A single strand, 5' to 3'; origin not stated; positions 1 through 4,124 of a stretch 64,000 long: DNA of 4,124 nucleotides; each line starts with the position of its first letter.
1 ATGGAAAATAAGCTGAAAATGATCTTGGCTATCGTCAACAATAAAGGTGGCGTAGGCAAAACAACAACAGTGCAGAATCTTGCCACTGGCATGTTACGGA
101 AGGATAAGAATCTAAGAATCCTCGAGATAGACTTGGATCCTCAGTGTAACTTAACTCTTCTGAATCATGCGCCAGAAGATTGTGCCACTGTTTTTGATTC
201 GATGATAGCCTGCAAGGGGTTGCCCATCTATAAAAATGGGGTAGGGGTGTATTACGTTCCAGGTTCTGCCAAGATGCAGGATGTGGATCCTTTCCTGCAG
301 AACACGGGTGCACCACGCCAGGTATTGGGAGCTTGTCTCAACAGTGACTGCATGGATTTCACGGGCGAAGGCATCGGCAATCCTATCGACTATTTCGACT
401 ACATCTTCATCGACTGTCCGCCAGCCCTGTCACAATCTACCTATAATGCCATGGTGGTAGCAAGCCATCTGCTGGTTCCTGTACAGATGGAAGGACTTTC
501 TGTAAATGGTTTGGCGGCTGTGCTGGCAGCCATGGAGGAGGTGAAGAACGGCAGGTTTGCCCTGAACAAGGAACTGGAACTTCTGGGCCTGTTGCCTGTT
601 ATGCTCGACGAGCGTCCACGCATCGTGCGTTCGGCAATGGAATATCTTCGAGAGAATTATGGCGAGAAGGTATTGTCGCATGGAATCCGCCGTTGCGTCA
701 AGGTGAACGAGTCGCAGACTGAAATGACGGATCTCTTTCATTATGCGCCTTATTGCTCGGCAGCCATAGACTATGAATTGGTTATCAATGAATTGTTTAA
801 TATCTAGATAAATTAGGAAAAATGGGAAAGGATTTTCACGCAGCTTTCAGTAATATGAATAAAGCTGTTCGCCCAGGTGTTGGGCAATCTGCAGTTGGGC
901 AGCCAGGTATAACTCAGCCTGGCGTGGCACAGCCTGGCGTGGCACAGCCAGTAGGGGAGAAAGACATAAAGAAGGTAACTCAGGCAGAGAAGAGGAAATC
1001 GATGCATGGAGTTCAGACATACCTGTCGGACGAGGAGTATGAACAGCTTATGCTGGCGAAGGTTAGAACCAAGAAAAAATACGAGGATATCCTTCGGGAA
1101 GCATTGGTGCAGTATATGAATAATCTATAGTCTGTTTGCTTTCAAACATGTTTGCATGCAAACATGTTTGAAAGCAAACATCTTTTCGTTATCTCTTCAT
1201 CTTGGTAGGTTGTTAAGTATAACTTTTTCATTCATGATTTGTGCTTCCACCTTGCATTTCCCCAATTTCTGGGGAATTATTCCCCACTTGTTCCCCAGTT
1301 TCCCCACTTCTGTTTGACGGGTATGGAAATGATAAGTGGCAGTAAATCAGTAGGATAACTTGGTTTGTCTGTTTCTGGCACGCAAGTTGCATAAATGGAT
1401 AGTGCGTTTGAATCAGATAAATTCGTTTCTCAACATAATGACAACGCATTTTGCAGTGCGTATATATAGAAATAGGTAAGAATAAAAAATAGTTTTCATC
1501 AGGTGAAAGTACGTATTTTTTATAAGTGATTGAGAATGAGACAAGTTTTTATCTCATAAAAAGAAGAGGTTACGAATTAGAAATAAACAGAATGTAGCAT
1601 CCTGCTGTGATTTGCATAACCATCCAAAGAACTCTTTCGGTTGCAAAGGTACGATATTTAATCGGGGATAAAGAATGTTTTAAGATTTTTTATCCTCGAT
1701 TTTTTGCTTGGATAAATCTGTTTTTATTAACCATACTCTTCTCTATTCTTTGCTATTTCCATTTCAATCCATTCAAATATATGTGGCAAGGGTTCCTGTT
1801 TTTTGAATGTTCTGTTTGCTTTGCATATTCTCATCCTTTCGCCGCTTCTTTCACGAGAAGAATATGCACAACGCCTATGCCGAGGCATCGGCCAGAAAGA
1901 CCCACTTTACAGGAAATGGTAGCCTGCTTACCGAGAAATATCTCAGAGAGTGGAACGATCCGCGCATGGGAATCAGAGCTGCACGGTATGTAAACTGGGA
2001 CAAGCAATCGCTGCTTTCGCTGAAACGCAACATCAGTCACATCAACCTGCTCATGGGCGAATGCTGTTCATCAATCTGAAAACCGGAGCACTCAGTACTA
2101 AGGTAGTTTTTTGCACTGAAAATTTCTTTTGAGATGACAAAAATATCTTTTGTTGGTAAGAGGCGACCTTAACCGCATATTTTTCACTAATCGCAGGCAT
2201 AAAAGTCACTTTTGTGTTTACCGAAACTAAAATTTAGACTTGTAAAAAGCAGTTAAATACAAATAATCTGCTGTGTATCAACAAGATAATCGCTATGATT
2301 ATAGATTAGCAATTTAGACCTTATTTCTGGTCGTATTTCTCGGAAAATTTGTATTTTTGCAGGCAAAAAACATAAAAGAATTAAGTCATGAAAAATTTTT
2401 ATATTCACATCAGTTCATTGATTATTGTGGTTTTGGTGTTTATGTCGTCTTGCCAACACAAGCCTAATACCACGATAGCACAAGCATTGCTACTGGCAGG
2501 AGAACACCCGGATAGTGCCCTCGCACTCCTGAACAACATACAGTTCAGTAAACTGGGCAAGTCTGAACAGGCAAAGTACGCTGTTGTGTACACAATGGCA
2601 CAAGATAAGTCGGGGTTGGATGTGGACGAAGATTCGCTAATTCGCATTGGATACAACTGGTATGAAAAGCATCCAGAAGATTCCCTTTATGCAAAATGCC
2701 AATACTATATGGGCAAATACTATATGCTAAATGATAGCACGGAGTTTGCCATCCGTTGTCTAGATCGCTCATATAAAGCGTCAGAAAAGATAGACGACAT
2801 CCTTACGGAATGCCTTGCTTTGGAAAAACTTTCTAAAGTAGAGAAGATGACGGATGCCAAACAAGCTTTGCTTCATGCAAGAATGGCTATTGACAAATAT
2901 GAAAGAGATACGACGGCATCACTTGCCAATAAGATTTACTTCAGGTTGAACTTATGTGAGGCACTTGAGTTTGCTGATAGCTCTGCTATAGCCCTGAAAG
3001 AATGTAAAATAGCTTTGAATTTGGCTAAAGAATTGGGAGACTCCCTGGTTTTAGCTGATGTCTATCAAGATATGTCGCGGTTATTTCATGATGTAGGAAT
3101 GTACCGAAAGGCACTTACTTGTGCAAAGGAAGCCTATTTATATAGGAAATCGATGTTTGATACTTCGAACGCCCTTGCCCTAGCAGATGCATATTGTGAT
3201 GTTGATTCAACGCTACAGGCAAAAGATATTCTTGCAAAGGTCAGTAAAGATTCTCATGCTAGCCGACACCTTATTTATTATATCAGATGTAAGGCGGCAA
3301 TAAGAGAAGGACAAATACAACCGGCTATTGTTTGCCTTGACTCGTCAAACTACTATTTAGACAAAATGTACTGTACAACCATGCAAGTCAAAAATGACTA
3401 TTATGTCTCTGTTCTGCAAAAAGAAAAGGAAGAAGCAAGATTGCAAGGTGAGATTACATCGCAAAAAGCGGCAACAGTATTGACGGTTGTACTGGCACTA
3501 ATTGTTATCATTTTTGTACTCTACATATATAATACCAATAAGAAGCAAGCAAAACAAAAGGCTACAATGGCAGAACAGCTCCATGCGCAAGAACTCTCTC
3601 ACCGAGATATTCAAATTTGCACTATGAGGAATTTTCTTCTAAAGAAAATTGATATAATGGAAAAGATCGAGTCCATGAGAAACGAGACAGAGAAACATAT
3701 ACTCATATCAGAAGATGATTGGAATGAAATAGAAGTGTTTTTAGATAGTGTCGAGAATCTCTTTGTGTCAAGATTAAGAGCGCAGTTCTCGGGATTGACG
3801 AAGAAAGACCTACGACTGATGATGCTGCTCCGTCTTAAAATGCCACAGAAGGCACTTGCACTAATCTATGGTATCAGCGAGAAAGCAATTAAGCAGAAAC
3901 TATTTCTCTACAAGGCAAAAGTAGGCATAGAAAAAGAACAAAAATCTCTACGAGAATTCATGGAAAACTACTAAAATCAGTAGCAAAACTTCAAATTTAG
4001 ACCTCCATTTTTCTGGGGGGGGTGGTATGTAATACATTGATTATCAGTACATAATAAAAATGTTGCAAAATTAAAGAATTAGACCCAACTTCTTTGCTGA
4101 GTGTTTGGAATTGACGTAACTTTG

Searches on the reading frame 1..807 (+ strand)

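Call 22: search_protein_families(library=pfam, proteins=[window:1-807:+], max_evalue=0.01)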
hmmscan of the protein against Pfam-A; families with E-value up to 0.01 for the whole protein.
window:1-807:+ (268 aa): 5 families
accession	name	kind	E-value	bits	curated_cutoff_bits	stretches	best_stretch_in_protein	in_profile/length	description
PF13614.12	AAA_31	-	3.9e-31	108.8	27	1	8-193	3-176/177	AAA domain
PF01656.29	CbiA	-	1.8e-15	57.5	25.4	1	9-241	1-121/125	CobQ/CobB/MinD/ParA nucleotide binding domain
PF10609.15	ParA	-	1.3e-08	35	27.1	1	5-201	2-174/246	NUBPL iron-transfer P-loop NTPase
PF00142.24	Fer4_NifH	-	3.7e-05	23.8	25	1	12-68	5-59/271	4Fe-4S iron sulfur cluster binding proteins, NifH/frxC family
PF09140.17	MipZ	-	0.00018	21.3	20.7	0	9-46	3-38/262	ATPase MipZ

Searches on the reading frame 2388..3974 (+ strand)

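Call 22: search_protein_families(library=pfam, proteins=[window:2388-3974:+], max_evalue=0.01)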
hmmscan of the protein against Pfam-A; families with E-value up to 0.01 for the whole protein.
window:2388-3974:+ (528 aa): 2 families
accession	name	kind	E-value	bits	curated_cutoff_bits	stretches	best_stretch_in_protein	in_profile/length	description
PF13424.12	TPR_12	-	3e-05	24.5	30.1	1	188-250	8-72/77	Tetratricopeptide repeat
PF24493.1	INTS4_8HBD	-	0.0023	18.1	27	0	99-148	51-100/202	INTS4 8 helical bundle domain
